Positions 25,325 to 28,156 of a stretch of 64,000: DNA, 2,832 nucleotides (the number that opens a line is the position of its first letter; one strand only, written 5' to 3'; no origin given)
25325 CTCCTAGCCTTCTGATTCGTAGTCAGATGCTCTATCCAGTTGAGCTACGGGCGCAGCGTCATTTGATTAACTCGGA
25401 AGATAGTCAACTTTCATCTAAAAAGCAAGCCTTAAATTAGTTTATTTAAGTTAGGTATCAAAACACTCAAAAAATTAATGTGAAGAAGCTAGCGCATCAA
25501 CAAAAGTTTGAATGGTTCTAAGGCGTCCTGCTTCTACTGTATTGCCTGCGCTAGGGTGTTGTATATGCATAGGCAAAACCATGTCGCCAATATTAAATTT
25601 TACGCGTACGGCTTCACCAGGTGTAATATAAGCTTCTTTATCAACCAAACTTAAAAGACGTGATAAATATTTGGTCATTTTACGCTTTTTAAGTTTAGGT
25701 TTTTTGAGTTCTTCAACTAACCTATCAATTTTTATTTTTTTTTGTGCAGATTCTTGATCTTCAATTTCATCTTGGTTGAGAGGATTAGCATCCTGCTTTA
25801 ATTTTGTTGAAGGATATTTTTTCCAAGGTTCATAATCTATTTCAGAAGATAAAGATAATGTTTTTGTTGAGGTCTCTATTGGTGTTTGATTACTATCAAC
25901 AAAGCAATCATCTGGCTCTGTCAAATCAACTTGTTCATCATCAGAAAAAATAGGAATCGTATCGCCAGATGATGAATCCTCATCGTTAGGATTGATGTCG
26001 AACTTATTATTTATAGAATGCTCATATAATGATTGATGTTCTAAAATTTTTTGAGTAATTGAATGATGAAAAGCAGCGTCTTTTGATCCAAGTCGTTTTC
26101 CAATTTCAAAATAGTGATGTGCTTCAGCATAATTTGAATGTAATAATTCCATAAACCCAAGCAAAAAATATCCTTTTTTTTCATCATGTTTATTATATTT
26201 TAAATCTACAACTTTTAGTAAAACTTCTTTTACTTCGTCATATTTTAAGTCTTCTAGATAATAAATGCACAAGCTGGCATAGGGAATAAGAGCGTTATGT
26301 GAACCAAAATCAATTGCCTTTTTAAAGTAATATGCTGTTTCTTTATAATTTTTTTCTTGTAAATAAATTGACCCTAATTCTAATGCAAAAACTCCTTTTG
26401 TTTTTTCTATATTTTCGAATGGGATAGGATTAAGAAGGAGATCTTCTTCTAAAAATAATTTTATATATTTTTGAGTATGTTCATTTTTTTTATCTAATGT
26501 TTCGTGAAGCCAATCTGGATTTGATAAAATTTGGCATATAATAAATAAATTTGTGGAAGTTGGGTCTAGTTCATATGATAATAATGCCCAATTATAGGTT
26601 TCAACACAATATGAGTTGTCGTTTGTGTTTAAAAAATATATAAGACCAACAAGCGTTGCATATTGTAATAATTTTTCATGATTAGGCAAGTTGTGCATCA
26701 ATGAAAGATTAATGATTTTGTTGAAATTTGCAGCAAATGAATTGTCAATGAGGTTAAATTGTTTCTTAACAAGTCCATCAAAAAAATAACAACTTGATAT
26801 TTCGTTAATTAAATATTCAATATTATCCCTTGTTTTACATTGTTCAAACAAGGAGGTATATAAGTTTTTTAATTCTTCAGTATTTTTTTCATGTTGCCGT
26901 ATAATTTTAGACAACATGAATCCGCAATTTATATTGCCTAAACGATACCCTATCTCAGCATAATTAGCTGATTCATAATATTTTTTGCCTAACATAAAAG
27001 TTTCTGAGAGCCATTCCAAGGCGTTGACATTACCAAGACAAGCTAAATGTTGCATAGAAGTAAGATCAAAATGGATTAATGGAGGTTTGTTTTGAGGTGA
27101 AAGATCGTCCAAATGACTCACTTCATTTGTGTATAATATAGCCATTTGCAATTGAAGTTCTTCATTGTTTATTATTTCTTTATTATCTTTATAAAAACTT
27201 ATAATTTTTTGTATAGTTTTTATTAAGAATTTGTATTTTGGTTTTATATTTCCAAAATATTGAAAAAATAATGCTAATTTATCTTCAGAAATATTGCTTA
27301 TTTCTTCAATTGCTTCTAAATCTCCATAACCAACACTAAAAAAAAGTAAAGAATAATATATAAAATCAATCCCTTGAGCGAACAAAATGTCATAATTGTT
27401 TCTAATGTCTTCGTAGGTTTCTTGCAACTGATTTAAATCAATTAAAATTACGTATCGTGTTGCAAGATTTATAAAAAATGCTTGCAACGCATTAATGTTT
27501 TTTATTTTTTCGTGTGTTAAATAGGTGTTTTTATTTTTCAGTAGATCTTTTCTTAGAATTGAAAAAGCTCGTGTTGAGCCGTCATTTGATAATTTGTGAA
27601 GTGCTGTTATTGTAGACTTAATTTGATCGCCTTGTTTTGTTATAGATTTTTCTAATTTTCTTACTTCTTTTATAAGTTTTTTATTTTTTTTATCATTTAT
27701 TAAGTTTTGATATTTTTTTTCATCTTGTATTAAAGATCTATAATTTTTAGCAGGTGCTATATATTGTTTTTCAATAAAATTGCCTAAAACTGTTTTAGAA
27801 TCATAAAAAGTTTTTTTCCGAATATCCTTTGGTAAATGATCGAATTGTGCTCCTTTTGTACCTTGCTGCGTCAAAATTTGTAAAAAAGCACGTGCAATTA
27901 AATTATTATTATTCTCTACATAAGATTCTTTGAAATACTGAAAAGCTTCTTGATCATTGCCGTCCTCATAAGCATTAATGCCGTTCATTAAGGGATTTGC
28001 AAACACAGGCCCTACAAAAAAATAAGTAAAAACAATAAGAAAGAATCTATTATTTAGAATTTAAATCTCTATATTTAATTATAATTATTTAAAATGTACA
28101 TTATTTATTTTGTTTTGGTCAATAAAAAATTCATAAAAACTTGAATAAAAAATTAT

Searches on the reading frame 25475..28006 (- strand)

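Call 21: search_protein_families(library=pfam, proteins=[window:25475-28006:-], max_evalue=0.01)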
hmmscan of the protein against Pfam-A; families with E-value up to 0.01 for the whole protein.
window:25475-28006:- (843 aa): 1 family
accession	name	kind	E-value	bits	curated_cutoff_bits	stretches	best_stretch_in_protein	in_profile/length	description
PF23914.1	TPR_CcmH_CycH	-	0.0026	18.1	42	0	544-638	56-149/158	Cytochrome c-type biogenesis protein H TPR domain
